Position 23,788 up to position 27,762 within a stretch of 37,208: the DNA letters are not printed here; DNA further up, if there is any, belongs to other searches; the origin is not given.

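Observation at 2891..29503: About 26-kb envelope-glycan island with very high density of extracytoplasmic (GT-C-type) transferases and two different polyprenyl-phosphate sugar donor systems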

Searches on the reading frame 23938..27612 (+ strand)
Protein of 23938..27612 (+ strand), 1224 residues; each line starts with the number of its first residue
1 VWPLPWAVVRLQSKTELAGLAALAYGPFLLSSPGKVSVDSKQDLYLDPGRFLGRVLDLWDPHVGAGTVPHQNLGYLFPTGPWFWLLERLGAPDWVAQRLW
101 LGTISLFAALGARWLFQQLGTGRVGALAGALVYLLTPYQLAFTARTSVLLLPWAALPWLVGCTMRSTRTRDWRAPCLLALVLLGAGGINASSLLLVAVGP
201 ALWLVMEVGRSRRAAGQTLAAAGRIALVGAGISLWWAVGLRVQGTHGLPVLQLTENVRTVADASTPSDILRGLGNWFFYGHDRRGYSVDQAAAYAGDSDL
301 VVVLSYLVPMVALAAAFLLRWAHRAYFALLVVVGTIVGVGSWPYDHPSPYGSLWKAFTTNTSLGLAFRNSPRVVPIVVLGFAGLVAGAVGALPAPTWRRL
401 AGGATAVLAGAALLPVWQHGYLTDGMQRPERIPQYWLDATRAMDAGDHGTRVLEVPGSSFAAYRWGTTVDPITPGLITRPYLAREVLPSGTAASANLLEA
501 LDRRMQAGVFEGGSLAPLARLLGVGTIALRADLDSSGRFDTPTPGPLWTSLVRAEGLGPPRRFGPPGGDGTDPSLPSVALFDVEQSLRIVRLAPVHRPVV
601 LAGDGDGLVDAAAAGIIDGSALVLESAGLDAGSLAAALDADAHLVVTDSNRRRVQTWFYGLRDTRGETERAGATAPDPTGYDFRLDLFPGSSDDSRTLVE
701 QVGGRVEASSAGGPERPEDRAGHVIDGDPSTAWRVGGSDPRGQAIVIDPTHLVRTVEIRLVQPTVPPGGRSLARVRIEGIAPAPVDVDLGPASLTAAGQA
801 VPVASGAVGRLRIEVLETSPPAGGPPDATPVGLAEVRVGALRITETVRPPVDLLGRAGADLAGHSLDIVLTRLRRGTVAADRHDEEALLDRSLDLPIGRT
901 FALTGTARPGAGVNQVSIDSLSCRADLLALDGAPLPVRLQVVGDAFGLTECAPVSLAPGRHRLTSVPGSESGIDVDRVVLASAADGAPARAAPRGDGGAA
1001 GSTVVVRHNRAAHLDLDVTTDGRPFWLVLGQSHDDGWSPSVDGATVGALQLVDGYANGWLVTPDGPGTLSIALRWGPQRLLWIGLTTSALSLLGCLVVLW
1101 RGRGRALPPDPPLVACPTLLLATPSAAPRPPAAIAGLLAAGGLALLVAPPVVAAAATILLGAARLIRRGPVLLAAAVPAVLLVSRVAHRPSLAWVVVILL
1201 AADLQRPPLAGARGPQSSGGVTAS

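Call 6: search_protein_families(library=pfam, proteins=[window:23938-27612:+], max_evalue=0.01)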
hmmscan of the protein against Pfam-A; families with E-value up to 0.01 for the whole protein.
window:23938-27612:+ (1224 aa): 2 families
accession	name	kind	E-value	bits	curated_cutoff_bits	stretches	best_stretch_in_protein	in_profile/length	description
PF11847.13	GT-C_AftD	-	6.6e-82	275.9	26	1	28-656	6-636/661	Alpha-(1->3)-arabinofuranosyltransferase, N-terminal GT-C domain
PF19613.4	DUF6118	-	0.00096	19.1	27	0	121-173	151-204/245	Family of unknown function (DUF6118)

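Call 11: search_protein_families(library=ncbifam, proteins=[window:23938-27612:+], max_evalue=0.01)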
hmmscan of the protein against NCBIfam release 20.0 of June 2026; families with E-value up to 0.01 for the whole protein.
window:23938-27612:+ (1224 aa): 0 families
